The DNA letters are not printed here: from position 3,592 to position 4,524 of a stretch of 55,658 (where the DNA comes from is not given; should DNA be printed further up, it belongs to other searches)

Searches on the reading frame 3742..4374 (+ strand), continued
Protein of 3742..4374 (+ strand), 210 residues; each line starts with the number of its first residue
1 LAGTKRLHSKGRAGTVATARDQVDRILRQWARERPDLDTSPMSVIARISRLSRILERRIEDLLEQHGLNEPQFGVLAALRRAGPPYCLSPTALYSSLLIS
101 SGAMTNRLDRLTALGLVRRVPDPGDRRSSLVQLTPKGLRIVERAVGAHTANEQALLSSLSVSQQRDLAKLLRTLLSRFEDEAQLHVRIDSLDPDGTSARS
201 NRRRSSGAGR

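Call 62: fold_search(model_id=the predicted structure, library=pdb)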
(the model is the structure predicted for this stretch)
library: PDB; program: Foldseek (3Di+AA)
matches with E <= 10: 1402; with E <= 0.001: 291
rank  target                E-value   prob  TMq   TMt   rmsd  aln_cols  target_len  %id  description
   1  8ylg_B                1.7e-14  1.00  0.58  0.69   6.4       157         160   47  Crystal structure of Burkholderia thailandensis MftR in complex with operator DNA (released 2024-11-13)
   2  8ylg_A                2.6e-14  1.00  0.59  0.69   6.3       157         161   47  Crystal structure of Burkholderia thailandensis MftR in complex with operator DNA (released 2024-11-13)
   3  8yli_B                7.1e-14  1.00  0.58  0.68   6.5       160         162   49  Crystal structure of Pectobacterium atrosepticum PecS in complex with operator DNA (released 2024-11-13)
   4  8ylh_A                2.2e-13  1.00  0.52  0.61   7.2       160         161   49  Crystal structure of Pectobacterium atrosepticum PecS (released 2024-11-13)
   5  8ylh_B                6.1e-13  1.00  0.53  0.62   6.7       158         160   49  Crystal structure of Pectobacterium atrosepticum PecS (released 2024-11-13)
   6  8ylf                  3.6e-11  1.00  0.52  0.64   7.0       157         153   46  Crystal structure of Burkholderia thailandensis MftR (released 2024-11-13)
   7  3vod_A                1.6e-08  1.00  0.60  0.83   2.5       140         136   30  Crystal Structure of mutant MarR C80S from E.coli (released 2013-03-06)
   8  5h3r_B                2.3e-08  1.00  0.53  0.69   4.7       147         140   28  Crystal Structure of mutant MarR C80S from E.coli complexed with operator DNA (released 2017-08-02)
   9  22oz_D                2.6e-08  1.00  0.56  0.64   8.4       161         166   25  Structural insights into HpaR-mediated recognition of hrpX and hrpG in Xanthomonas campestris pv. campestris (released 2026-03-11)
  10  3gfi_A                2.9e-08  1.00  0.60  0.78   3.5       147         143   22  Crystal structure of ST1710 complexed with its promoter DNA (released 2009-08-25)
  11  3vod_B                3.1e-08  1.00  0.56  0.77   2.5       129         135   32  Crystal Structure of mutant MarR C80S from E.coli (released 2013-03-06)
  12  3voe_B                3.4e-08  1.00  0.56  0.77   2.5       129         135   32  Crystal Structure of wild type MarR (apo form) from E.coli (released 2013-03-06)
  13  5h3r_A                3.6e-08  1.00  0.50  0.64   4.2       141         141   30  Crystal Structure of mutant MarR C80S from E.coli complexed with operator DNA (released 2017-08-02)
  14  3voe_A                4.9e-08  1.00  0.60  0.83   2.5       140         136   30  Crystal Structure of wild type MarR (apo form) from E.coli (released 2013-03-06)
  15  8ylm_A                5.5e-08  1.00  0.54  0.63   7.3       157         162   34  Crystal structure of Deinococcus radiodurans HucR in complex with uric acid (released 2024-11-13)
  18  8ylm_B                9.5e-08  1.00  0.53  0.61   6.9       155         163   36  Crystal structure of Deinococcus radiodurans HucR in complex with uric acid (released 2024-11-13)
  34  8ylm_C                3.3e-07  1.00  0.51  0.62   6.8       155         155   34  Crystal structure of Deinococcus radiodurans HucR in complex with uric acid (released 2024-11-13)
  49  8ylm_D                9.8e-07  1.00  0.50  0.60   7.0       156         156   33  Crystal structure of Deinococcus radiodurans HucR in complex with uric acid (released 2024-11-13)
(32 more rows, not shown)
